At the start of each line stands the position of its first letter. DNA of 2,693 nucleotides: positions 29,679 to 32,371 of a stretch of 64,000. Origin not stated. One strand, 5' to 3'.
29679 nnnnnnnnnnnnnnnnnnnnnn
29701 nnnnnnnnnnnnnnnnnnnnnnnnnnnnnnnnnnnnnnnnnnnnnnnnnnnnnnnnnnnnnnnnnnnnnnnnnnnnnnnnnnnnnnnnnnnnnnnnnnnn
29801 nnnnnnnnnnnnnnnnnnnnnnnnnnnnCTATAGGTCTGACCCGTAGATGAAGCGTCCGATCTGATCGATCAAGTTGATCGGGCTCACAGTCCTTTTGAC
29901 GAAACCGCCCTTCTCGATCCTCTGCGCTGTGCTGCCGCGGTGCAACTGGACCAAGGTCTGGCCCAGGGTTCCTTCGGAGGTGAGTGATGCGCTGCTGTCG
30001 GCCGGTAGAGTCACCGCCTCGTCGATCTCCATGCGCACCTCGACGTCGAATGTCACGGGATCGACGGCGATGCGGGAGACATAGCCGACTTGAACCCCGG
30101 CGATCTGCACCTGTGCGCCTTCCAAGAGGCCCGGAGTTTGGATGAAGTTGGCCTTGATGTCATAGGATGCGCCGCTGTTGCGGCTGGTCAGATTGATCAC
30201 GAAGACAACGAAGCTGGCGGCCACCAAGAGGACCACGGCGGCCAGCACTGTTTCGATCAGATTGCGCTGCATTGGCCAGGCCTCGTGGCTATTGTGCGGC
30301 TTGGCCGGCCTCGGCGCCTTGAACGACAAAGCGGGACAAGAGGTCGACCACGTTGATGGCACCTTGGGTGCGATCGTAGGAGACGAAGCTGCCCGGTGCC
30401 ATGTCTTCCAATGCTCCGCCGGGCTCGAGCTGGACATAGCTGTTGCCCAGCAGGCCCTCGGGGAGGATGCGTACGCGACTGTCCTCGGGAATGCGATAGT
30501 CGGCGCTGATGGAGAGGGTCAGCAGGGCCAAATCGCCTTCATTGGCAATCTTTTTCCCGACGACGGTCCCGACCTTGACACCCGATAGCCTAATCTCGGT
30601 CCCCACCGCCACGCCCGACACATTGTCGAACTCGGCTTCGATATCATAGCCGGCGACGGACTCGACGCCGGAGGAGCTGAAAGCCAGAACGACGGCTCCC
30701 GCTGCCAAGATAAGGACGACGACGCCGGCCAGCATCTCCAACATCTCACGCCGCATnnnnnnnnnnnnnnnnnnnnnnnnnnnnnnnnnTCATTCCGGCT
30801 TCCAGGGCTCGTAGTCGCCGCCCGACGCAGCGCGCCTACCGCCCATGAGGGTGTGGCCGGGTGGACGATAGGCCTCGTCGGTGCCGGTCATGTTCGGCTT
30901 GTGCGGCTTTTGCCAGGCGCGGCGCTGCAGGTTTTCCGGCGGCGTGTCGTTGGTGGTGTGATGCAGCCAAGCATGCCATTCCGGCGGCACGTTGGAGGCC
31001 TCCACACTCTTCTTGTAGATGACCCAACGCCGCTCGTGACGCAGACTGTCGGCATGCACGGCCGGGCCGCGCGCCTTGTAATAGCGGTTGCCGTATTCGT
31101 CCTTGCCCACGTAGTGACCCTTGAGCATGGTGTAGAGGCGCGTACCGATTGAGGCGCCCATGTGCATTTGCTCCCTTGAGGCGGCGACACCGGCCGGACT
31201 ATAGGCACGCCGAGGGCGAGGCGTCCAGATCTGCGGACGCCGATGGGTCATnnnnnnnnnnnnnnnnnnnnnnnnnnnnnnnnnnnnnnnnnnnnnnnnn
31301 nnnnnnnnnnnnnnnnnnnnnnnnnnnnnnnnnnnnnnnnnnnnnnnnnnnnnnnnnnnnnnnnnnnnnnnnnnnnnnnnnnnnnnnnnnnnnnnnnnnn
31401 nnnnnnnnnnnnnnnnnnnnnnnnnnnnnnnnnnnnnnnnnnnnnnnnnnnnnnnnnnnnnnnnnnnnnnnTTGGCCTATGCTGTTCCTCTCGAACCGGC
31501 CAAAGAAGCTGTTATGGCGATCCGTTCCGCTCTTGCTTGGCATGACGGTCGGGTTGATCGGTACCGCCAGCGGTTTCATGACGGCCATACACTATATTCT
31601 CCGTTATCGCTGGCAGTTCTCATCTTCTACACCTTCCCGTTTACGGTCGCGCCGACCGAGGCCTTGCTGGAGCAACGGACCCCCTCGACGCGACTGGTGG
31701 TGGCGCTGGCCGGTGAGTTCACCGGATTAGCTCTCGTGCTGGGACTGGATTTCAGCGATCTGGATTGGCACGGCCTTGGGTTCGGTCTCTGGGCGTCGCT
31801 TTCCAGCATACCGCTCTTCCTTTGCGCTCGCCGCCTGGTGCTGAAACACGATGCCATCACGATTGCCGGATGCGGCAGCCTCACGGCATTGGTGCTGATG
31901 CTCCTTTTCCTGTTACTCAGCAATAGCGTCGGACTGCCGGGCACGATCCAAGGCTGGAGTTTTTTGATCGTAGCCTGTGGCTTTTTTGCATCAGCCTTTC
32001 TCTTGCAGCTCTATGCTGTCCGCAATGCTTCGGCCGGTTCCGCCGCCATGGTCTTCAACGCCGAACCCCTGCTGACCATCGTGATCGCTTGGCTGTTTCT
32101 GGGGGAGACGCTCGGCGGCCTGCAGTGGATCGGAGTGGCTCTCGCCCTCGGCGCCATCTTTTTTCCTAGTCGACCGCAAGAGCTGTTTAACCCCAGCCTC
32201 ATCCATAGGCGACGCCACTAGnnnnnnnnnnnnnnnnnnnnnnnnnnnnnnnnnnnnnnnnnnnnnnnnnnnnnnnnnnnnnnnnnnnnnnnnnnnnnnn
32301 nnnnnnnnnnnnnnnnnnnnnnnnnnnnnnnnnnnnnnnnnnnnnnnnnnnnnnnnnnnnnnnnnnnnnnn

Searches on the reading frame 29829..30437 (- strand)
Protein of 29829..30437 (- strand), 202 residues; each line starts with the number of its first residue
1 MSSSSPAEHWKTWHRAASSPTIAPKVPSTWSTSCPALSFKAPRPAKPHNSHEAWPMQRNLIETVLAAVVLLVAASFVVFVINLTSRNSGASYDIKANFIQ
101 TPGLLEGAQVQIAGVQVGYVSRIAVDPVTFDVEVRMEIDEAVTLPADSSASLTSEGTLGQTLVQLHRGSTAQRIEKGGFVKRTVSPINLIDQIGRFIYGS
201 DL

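Call 40: search_protein_families(library=pfam, proteins=[window:29829-30437:-])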
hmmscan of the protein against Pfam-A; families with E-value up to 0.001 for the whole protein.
window:29829-30437:- (202 aa): 1 family
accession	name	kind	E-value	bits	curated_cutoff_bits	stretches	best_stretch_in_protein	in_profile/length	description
PF02470.25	MlaD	-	2.9e-17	63.1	25.1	1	91-167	2-80/81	MlaD protein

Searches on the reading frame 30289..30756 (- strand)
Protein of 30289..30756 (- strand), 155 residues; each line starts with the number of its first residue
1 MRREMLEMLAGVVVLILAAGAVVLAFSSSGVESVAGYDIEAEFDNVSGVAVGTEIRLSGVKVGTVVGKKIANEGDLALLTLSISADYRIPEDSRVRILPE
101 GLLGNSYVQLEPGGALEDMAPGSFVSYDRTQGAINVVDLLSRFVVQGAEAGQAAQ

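Call 40: search_protein_families(library=pfam, proteins=[window:30289-30756:-])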
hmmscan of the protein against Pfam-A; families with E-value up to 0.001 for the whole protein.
window:30289-30756:- (155 aa): 1 family
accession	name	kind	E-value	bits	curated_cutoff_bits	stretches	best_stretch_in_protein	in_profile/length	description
PF02470.25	MlaD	-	6.3e-19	68.5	25.1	1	36-113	2-81/81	MlaD protein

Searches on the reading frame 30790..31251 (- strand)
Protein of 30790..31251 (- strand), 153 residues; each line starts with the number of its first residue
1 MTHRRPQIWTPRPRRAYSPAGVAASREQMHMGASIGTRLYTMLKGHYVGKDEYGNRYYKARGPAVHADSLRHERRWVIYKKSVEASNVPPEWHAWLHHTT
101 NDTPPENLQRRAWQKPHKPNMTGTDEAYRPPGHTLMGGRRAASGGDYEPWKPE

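Call 40: search_protein_families(library=pfam, proteins=[window:30790-31251:-])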
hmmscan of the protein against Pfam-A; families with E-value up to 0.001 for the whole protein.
window:30790-31251:- (153 aa): 1 family
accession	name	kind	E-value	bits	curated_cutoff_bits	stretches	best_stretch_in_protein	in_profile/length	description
PF05071.21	NDUFA12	-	9.8e-27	94.1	23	1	45-152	1-98/98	NADH ubiquinone oxidoreductase subunit NDUFA12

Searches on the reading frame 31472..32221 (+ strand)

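Call 40: search_protein_families(library=pfam, proteins=[window:31472-32221:+])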
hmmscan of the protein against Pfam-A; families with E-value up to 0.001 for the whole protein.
window:31472-32221:+ (249 aa): 1 family
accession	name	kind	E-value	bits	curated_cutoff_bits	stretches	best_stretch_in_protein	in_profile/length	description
PF00892.27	EamA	-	1.1e-19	71.5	28.2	1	103-231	5-132/135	EamA-like transporter family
